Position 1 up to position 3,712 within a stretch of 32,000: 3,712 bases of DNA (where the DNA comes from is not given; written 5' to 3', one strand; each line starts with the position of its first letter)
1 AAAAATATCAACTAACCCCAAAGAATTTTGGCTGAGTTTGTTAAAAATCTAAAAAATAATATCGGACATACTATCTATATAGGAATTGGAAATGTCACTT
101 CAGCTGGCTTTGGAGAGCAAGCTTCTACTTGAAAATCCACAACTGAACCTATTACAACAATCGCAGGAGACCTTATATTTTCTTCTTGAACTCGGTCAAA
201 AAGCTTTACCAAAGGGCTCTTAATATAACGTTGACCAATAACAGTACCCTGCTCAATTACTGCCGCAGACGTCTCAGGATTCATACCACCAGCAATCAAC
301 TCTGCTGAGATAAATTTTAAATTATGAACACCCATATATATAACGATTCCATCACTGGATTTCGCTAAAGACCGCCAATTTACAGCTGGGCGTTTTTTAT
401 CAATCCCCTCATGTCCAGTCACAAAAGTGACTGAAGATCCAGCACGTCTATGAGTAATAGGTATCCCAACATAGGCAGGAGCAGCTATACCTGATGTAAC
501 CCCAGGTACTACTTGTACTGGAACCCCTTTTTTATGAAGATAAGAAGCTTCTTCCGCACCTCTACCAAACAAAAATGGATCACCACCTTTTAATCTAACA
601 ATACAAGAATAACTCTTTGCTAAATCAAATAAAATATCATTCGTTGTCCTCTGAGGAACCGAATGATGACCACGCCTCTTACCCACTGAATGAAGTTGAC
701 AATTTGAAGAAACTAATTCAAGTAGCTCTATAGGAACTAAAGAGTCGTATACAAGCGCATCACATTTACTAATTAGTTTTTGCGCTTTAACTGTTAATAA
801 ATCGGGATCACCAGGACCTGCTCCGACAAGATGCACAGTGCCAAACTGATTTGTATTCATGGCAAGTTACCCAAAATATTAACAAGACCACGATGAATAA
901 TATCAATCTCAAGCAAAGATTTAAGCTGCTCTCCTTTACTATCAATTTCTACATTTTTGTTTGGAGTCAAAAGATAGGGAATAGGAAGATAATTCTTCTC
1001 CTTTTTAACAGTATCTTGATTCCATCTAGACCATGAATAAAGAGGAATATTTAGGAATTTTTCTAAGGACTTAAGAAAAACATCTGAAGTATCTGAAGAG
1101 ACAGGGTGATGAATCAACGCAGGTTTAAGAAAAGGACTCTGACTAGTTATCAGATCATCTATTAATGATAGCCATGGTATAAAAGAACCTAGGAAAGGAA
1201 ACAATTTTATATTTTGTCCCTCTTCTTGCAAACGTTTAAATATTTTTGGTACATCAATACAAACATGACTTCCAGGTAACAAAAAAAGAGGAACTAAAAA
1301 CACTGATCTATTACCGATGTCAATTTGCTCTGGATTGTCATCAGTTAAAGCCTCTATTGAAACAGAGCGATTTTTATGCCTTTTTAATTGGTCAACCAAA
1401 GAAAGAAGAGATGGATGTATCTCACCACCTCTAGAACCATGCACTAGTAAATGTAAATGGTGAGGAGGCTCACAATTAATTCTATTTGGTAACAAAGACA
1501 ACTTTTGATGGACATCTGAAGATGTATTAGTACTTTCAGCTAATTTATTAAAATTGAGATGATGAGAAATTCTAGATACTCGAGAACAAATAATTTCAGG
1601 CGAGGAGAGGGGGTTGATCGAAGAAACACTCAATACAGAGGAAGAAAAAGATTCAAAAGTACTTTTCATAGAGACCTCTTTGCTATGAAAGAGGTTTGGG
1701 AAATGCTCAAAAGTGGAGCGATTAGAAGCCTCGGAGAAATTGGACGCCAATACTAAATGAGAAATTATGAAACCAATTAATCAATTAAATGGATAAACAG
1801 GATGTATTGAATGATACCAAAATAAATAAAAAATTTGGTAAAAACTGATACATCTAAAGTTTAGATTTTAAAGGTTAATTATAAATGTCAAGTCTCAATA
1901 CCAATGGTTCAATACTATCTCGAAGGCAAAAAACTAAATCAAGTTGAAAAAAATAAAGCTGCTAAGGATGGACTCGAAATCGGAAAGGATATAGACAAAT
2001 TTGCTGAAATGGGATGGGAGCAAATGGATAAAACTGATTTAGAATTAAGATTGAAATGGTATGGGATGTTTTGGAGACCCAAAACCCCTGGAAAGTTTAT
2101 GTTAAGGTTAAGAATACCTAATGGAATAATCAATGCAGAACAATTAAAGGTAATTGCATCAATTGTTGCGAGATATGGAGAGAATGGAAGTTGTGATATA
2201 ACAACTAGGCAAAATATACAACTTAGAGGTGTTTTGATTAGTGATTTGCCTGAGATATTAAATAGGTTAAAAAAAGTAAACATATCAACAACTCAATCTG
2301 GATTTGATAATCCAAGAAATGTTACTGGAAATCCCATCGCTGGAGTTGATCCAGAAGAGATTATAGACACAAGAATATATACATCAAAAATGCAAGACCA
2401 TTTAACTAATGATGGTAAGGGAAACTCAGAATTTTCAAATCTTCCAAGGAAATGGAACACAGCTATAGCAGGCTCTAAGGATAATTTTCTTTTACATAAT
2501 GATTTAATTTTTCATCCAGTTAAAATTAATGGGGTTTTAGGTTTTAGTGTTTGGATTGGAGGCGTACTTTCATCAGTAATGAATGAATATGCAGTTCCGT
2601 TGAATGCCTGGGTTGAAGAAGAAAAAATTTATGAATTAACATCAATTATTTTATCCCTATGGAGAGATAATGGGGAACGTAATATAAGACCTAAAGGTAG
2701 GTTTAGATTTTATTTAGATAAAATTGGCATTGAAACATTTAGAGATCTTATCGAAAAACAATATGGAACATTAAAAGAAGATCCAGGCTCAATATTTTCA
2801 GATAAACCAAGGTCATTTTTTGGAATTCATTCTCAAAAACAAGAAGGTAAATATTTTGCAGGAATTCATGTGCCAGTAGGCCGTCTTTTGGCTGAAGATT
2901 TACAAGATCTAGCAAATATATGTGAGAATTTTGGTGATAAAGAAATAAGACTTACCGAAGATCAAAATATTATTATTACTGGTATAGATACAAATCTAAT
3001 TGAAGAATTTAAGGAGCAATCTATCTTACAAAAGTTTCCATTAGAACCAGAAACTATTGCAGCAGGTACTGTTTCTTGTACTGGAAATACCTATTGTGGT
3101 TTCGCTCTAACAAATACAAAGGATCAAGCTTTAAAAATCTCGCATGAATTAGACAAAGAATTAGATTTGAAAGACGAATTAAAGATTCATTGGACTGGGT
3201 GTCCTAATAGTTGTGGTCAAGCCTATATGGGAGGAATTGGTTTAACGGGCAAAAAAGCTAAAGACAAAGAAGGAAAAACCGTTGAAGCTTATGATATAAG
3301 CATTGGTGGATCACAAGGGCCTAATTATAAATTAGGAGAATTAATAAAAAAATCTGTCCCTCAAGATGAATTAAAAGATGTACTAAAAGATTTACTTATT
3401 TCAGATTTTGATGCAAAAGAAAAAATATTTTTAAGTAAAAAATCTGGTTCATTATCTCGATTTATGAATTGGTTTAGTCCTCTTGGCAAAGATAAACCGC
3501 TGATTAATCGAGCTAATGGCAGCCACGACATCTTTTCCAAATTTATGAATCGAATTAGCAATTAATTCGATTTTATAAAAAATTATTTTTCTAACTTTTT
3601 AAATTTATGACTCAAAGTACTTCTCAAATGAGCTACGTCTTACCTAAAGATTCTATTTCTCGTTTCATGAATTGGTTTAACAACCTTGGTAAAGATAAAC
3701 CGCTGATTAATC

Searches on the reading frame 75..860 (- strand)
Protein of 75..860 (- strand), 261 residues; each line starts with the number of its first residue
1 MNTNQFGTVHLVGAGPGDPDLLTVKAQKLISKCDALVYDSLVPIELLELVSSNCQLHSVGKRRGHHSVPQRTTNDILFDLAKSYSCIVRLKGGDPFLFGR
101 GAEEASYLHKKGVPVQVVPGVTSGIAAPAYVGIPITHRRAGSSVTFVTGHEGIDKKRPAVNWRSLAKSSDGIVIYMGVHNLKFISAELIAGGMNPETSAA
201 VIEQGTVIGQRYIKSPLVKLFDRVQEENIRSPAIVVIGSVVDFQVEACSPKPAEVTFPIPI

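Call 3: search_protein_families(library=pfam, proteins=[window:75-860:-], max_evalue=0.01)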
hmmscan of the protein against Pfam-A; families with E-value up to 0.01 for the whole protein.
window:75-860:- (261 aa): 1 family
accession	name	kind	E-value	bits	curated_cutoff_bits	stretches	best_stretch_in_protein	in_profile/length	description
PF00590.25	TP_methylase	-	6e-43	147.7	27.8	1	8-217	1-208/212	Tetrapyrrole (Corrin/Porphyrin) Methylases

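Call 4: search_protein_families(library=ncbifam, proteins=[window:75-860:-], max_evalue=0.01)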
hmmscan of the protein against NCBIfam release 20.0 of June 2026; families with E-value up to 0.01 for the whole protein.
window:75-860:- (261 aa): 25 families
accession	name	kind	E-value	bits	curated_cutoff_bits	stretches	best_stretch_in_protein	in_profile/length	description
NF004790.0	PRK06136.1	subfamily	1.8e-90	303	198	1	6-246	3-242/250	uroporphyrinogen-III C-methyltransferase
TIGR01469.1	cobA_cysG_Cterm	equivalog_domain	1.5e-88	296.6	185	1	7-244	1-237/238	uroporphyrinogen-III C-methyltransferase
NF007922.1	PRK10637.1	equivalog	2.1e-84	284.1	400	1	4-241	214-449/450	siroheme synthase CysG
NF005524.0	PRK07168.1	equivalog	3.9e-53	180.6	603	1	7-243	3-237/474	uroporphyrin-III C-methyltransferase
TIGR01465.1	cobM_cbiF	equivalog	1.2e-41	142.7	259.65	1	9-246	1-232/247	precorrin-4 C(11)-methyltransferase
NF012017.0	PRK15473.1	equivalog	6.3e-32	110.9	408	1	7-240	8-235/257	cobalt-precorrin-4 methyltransferase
NF004647.0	PRK05990.1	equivalog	5.2e-12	45.7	271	2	6-38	5-37/245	precorrin-2 C(20)-methyltransferase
TIGR01467.1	cobI_cbiL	equivalog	6.9e-11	42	163.25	2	8-38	2-32/230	precorrin-2 C(20)-methyltransferase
NF004058.0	PRK05576.1-1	equivalog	7.3e-10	38.7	239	1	7-38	2-33/221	cobalt-factor II C(20)-methyltransferase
TIGR01466.1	cobJ_cbiH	equivalog_domain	8.7e-10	38.6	246.35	1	10-138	2-125/239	precorrin-3B C(17)-methyltransferase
NF004614.0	PRK05948.1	equivalog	2.6e-09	36.9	251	1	4-37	3-36/242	precorrin-2 C(20)-methyltransferase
TIGR02467.1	CbiE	equivalog_domain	8.4e-09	35.2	92.9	1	11-203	1-174/204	precorrin-6y C5,15-methyltransferase (decarboxylating) subunit CbiE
NF004423.0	PRK05765.1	equivalog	2.3e-08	33.8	332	1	7-140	3-131/247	precorrin-3B C(17)-methyltransferase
NF004455.0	PRK05787.1-3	equivalog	3.8e-08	33.2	258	1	8-35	2-29/221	cobalt-precorrin-7 (C(5))-methyltransferase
NF004062.0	PRK05576.1-5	equivalog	1.6e-07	31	194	1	9-148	3-146/219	cobalt-factor II C(20)-methyltransferase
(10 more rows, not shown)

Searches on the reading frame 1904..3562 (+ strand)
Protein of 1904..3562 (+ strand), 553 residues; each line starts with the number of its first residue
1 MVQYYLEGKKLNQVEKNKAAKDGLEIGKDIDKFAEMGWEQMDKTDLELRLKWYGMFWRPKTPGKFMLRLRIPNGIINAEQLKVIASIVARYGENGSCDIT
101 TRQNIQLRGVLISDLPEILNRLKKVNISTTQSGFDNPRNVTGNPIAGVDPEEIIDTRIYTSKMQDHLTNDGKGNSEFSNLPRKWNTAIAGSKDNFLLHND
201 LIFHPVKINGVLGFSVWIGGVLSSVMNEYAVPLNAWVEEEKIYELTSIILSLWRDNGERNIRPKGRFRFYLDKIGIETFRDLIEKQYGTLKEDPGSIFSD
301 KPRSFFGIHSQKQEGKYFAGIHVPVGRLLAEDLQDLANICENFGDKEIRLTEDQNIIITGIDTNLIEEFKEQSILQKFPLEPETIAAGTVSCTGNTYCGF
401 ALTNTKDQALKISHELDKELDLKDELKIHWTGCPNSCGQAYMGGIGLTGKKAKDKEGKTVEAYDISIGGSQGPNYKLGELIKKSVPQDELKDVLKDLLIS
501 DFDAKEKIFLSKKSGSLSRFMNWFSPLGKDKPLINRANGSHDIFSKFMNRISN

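Call 3: search_protein_families(library=pfam, proteins=[window:1904-3562:+], max_evalue=0.01)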
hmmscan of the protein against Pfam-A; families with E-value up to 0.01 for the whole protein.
window:1904-3562:+ (553 aa): 2 families
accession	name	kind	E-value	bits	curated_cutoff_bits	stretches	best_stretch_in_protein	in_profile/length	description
PF01077.27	NIR_SIR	-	4.6e-42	143.6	27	2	135-288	3-155/158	Nitrite and sulphite reductase 4Fe-4S domain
PF03460.22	NIR_SIR_ferr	-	7.7e-39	131.7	24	2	60-124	4-68/69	Nitrite/Sulfite reductase ferredoxin-like half domain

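Call 4: search_protein_families(library=ncbifam, proteins=[window:1904-3562:+], max_evalue=0.01)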
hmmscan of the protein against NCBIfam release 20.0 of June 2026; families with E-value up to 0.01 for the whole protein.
window:1904-3562:+ (553 aa): 11 families
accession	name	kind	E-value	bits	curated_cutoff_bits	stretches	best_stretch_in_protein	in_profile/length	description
NF007125.0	PRK09566.1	equivalog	2.7e-264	877.3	594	1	2-507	3-511/513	ferredoxin--nitrite reductase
NF007126.0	PRK09567.1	equivalog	2.2e-105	353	523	1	4-504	58-563/595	NirA family protein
NF010029.0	PRK13504.1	equivalog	5.9e-57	193.2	457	1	64-500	79-543/575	NADPH-dependent assimilatory sulfite reductase hemoprotein subunit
TIGR02435.1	CobG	equivalog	1.6e-49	168.9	234.8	1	65-451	18-385/388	precorrin-3B synthase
TIGR02041.1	CysI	equivalog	4.1e-41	141.1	756.55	1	64-498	61-518/541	assimilatory sulfite reductase (NADPH) hemoprotein subunit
TIGR02042.1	sir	equivalog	2.5e-36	124.9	731.5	2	180-497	223-548/581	sulfite reductase, ferredoxin dependent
TIGR02912.1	sulfite_red_C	equivalog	9.3e-26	90.6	324.1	2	311-450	15-161/314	sulfite reductase subunit C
TIGR02374.1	nitri_red_nirB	equivalog_domain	2e-18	66.2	578.35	2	311-499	555-733/794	nitrite reductase large subunit NirB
TIGR02064.1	dsrA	equivalog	1e-06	27.9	392.85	1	323-441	88-212/402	dissimilatory-type sulfite reductase subunit alpha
TIGR02066.1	dsrB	equivalog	1.4e-05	24.2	341.5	1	330-451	43-169/341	dissimilatory-type sulfite reductase subunit beta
NF011565.0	PRK14989.1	subfamily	0.00016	19.9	883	0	63-131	563-629/847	nitrite reductase large subunit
